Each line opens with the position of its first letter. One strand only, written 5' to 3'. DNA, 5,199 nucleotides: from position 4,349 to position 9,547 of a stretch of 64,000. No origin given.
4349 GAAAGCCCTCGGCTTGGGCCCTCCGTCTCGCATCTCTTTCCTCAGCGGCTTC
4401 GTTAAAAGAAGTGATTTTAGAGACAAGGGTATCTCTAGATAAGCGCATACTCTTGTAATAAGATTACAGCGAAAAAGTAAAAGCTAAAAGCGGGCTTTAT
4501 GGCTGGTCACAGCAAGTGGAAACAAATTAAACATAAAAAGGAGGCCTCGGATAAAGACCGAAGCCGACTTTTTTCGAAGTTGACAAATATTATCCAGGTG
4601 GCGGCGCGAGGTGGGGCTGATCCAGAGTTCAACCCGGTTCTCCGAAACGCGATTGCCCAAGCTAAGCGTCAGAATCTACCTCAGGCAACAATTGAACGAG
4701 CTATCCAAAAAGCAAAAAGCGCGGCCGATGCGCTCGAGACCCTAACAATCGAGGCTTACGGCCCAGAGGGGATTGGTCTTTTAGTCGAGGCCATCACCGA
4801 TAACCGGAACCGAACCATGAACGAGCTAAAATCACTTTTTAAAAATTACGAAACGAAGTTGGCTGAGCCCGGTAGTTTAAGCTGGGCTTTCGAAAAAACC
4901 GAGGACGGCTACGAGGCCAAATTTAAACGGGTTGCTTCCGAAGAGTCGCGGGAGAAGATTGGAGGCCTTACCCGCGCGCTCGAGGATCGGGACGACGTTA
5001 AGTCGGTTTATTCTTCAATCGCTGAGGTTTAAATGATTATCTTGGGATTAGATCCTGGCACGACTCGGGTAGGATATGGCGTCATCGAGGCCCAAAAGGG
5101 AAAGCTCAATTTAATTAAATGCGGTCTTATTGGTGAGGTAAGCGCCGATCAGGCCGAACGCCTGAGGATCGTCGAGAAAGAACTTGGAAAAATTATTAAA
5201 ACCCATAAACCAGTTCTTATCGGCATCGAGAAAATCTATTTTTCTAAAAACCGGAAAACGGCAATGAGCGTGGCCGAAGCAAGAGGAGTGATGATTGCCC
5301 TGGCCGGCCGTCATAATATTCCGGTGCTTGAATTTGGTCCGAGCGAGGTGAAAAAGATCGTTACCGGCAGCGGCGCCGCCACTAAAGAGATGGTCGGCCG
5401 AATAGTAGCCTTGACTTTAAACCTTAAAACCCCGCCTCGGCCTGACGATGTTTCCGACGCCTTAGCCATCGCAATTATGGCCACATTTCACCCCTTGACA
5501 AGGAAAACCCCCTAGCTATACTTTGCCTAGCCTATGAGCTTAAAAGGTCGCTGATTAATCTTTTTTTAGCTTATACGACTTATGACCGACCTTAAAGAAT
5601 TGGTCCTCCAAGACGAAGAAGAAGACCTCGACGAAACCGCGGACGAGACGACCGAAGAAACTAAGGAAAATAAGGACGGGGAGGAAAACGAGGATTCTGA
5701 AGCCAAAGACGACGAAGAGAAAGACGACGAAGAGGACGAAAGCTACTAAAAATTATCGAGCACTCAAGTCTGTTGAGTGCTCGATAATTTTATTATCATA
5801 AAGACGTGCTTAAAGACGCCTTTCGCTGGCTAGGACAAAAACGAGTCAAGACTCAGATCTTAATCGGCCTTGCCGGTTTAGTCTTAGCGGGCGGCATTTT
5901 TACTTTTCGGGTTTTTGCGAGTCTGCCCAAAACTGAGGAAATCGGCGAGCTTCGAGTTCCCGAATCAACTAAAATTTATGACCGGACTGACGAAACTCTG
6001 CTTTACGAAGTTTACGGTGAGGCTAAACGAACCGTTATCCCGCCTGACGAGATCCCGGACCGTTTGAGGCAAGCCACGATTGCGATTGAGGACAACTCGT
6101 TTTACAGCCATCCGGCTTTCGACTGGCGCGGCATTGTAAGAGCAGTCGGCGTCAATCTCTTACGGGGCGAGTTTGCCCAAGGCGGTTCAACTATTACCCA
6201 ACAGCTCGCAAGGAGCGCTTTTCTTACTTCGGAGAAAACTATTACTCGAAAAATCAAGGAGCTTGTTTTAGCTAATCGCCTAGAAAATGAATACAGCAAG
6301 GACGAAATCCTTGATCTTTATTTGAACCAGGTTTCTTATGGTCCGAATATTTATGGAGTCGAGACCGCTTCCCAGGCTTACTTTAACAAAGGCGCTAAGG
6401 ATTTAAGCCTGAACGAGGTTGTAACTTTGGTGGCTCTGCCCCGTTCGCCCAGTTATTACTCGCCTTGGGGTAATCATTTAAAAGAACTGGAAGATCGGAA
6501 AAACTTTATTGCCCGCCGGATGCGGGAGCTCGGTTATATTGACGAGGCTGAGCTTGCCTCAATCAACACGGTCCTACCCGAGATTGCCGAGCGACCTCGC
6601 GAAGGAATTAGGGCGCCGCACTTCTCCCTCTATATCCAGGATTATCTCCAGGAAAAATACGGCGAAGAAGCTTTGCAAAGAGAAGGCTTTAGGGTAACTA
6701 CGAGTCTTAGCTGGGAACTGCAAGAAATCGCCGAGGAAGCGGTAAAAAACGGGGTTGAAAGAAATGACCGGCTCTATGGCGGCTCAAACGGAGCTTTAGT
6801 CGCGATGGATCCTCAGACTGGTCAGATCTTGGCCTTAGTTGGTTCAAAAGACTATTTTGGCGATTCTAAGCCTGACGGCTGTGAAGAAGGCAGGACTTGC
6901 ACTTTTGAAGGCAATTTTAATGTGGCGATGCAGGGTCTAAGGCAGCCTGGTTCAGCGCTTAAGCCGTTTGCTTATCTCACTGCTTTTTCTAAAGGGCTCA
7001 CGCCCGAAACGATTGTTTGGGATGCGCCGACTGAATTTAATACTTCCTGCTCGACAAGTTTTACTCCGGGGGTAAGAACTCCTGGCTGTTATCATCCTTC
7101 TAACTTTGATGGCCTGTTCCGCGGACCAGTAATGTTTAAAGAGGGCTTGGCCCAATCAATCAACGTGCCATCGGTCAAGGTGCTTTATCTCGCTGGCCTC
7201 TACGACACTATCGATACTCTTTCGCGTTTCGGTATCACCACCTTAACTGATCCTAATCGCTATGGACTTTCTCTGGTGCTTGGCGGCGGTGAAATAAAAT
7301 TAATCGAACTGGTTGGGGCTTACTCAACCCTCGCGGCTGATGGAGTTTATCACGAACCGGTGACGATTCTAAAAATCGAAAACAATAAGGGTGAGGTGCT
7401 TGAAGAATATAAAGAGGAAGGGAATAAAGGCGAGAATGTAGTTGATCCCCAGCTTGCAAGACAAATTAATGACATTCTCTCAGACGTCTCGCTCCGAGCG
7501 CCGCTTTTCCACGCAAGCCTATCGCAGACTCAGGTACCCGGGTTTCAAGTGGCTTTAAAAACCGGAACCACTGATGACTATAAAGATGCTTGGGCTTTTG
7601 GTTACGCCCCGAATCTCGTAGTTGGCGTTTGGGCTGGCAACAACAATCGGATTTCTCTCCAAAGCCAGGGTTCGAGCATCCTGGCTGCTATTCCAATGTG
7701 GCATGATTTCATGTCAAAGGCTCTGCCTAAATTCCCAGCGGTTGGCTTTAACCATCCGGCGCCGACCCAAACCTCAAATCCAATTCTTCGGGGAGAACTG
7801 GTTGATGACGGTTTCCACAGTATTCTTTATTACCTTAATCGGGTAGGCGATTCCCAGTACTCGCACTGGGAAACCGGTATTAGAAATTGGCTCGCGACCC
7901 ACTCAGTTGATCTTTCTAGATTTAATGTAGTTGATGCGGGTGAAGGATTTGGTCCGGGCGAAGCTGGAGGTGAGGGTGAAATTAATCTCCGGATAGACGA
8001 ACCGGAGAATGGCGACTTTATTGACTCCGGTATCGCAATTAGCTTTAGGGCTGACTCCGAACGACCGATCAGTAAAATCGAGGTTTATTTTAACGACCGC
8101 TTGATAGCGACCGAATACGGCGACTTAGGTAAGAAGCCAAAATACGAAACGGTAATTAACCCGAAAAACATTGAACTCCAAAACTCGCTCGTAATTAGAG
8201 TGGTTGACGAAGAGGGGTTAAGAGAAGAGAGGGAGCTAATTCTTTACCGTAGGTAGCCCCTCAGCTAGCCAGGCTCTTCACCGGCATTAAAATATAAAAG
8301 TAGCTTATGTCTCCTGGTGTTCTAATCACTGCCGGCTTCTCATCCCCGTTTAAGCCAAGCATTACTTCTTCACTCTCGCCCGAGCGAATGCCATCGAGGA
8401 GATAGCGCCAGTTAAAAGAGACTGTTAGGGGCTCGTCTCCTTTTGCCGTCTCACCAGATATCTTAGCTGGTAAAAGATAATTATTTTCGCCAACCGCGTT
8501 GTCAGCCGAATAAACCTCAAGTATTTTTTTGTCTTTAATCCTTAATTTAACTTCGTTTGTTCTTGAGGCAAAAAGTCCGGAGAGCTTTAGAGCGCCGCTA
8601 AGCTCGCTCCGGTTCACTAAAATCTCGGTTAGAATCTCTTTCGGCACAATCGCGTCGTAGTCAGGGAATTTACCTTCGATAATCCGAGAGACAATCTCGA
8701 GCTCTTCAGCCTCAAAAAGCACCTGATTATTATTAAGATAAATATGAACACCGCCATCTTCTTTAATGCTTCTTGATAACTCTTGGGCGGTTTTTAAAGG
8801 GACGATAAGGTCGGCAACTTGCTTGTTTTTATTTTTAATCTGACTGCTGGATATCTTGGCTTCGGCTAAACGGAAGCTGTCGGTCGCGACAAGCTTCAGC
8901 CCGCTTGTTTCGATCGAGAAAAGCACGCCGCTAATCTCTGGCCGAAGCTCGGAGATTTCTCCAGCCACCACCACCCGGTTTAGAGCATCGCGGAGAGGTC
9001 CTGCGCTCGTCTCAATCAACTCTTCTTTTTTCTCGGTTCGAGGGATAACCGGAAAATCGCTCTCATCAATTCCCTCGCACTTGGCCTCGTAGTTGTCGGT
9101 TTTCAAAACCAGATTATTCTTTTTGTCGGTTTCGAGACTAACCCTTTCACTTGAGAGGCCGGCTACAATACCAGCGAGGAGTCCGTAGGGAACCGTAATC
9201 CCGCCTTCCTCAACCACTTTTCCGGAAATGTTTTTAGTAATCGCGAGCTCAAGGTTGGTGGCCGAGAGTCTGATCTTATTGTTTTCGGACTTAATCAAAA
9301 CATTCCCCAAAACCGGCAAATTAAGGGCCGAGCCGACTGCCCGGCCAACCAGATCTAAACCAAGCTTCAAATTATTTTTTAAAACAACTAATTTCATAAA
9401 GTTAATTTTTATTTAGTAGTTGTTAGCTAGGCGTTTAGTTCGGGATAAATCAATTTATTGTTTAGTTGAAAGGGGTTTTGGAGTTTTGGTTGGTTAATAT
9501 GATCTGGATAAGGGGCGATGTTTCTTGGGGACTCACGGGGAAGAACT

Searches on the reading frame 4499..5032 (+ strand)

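Call 7: search_protein_families(library=pfam, proteins=[window:4499-5032:+], max_evalue=0.001)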
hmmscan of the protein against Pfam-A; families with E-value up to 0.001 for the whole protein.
window:4499-5032:+ (177 aa): 2 families
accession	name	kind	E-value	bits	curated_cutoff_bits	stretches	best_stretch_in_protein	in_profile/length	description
PF20772.2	TACO1_YebC_N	-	9.3e-27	93.8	36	1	5-74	1-72/73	TACO1/YebC protein N-terminal domain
PF01709.26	Transcrip_reg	-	4.1e-21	75.8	27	1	80-133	2-55/160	TACO1/YebC second and third domain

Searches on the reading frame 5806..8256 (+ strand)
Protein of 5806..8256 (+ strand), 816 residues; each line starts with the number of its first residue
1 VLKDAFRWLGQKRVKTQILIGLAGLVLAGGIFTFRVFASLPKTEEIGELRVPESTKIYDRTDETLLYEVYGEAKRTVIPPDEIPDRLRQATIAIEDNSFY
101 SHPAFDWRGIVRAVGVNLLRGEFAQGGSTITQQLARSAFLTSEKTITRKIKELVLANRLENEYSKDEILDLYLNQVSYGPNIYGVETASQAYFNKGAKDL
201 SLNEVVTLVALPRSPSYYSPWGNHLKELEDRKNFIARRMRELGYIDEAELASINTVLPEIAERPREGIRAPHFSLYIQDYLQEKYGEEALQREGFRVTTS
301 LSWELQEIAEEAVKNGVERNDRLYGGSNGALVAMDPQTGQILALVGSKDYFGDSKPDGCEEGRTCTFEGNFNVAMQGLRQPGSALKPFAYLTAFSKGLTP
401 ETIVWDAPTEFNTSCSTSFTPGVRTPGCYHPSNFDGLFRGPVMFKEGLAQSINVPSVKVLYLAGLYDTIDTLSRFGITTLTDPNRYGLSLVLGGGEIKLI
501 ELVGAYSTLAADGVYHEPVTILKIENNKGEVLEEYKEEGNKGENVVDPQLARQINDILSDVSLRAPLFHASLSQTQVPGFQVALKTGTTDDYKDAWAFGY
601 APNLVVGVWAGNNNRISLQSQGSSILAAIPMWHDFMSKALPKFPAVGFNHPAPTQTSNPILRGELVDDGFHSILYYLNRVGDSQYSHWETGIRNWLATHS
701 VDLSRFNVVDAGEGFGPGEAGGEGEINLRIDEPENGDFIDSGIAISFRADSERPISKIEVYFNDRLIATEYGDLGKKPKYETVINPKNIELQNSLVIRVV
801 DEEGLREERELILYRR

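Call 7: search_protein_families(library=pfam, proteins=[window:5806-8256:+], max_evalue=0.001)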
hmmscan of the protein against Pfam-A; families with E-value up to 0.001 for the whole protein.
window:5806-8256:+ (816 aa): 2 families
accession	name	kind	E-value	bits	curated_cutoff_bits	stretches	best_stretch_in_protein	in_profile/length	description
PF00912.28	Transgly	-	2.7e-61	206.5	27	1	65-239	4-177/178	Transglycosylase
PF00905.27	Transpeptidase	-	1.5e-23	83.9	22.1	1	329-608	1-276/299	Penicillin binding protein transpeptidase domain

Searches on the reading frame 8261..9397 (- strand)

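Call 7: search_protein_families(library=pfam, proteins=[window:8261-9397:-], max_evalue=0.001)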
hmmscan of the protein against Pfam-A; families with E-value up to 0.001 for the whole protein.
window:8261-9397:- (378 aa): 3 families
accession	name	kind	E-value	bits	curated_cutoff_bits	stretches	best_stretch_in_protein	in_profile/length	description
PF02767.21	DNA_pol3_beta_2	-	6.5e-27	94.6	27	1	135-246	7-116/116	DNA polymerase III beta subunit, central domain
PF00712.24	DNA_pol3_beta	-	3.9e-19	69.4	24.4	1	1-119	1-120/120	DNA polymerase III beta subunit, N-terminal domain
PF02768.20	DNA_pol3_beta_3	-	4e-18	65.8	27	1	250-373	3-120/121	DNA polymerase III beta subunit, C-terminal domain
